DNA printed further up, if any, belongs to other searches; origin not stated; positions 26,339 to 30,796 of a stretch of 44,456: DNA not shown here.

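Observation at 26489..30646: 1385-aa surface protein made of seven copies of an unrecognised domain of about 180 aa with a W-x-x-W-A-G-(V/A)-F signature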

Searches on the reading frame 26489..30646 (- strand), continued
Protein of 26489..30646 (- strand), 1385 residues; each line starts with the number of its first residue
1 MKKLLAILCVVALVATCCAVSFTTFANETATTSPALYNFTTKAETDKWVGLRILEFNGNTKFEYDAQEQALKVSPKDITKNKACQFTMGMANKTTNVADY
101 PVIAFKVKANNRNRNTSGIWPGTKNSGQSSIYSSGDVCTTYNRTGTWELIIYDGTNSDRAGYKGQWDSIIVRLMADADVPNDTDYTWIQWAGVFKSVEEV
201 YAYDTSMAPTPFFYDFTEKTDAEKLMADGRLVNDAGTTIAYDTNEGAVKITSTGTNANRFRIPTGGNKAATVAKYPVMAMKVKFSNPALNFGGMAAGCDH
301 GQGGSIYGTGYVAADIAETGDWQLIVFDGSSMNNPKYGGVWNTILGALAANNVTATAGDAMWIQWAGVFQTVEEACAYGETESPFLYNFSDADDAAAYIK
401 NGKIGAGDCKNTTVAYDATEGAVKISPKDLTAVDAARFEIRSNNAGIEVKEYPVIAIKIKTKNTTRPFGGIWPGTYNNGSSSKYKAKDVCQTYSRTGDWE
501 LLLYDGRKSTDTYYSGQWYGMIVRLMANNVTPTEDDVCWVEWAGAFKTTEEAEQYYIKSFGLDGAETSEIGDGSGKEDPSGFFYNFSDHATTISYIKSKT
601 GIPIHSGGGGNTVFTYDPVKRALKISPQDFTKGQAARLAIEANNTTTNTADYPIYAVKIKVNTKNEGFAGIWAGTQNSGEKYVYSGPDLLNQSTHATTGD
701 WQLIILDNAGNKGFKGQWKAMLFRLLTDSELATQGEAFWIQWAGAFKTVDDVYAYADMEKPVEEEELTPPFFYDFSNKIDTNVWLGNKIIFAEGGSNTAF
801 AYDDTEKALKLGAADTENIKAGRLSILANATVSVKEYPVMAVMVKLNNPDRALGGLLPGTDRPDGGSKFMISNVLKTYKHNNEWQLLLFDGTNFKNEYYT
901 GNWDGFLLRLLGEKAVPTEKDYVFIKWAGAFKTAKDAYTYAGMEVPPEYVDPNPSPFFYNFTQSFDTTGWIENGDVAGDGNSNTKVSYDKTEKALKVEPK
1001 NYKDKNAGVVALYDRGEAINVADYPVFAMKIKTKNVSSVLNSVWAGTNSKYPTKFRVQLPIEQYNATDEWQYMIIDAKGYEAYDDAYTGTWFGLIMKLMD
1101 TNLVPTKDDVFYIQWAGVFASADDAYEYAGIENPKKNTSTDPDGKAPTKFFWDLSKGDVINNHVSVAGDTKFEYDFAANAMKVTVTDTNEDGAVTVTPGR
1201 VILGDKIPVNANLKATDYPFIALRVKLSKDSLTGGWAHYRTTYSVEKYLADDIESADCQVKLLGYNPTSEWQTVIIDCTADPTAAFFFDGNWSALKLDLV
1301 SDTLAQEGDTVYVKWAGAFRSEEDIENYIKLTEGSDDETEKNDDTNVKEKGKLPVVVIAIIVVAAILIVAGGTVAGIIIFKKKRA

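Call 73: list_cluster_members(proteins=[P0002, P0011, P0012, P0008, P0019, P0021, P0028, P0034, P0036, P0065])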
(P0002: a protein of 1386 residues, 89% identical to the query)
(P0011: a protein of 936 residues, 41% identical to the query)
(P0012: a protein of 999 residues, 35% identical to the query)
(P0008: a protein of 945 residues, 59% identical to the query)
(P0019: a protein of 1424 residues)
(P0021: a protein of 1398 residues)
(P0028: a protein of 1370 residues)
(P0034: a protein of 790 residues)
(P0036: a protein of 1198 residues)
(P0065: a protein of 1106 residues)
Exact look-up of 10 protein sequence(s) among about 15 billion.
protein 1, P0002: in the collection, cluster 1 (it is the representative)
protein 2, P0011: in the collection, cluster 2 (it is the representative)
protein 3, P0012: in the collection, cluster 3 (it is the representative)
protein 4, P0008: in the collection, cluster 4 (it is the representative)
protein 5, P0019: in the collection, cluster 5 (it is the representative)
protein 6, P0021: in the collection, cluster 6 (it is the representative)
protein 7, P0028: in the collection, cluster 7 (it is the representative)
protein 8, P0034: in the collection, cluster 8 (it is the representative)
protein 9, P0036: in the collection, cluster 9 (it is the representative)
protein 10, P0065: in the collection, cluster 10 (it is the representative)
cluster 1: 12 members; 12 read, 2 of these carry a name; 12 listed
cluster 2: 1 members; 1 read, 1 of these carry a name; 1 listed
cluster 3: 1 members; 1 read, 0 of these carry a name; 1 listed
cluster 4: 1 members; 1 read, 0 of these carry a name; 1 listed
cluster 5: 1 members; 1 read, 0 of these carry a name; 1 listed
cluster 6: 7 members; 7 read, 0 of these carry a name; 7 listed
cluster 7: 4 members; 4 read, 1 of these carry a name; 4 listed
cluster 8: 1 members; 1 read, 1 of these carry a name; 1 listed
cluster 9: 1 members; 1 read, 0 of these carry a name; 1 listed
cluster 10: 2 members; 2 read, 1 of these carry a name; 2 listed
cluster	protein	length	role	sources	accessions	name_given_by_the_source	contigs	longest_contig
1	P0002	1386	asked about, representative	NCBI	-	-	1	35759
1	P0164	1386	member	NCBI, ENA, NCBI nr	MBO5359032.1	MAG: hypothetical protein J6A78_06910 [Clostridia bacterium] | hypothetical protein [Clostridia bacterium]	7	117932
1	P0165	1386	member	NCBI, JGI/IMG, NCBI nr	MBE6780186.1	MAG: hypothetical protein E7545_04320 [Ruminococcaceae bacterium] | hypothetical protein [Oscillospiraceae bacterium]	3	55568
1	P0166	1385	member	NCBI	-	-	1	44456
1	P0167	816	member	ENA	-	-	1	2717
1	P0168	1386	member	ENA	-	-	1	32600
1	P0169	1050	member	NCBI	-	-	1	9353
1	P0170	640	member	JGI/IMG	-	-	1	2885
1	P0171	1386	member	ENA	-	-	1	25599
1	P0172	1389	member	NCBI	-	-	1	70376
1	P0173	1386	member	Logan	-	-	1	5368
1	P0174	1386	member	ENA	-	-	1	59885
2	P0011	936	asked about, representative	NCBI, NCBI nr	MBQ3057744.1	MAG: hypothetical protein IJD00_02195, partial [Clostridia bacterium] | hypothetical protein [Clostridia bacterium]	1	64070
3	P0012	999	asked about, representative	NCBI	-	-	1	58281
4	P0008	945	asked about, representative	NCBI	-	-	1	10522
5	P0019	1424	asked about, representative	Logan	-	-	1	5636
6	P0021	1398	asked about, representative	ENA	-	-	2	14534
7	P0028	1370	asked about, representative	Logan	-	-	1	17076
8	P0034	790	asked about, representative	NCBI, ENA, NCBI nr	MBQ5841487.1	MAG: exo-alpha-sialidase [Clostridia bacterium] | exo-alpha-sialidase [Clostridia bacterium]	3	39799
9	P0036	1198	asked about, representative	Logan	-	-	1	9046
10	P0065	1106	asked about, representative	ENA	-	-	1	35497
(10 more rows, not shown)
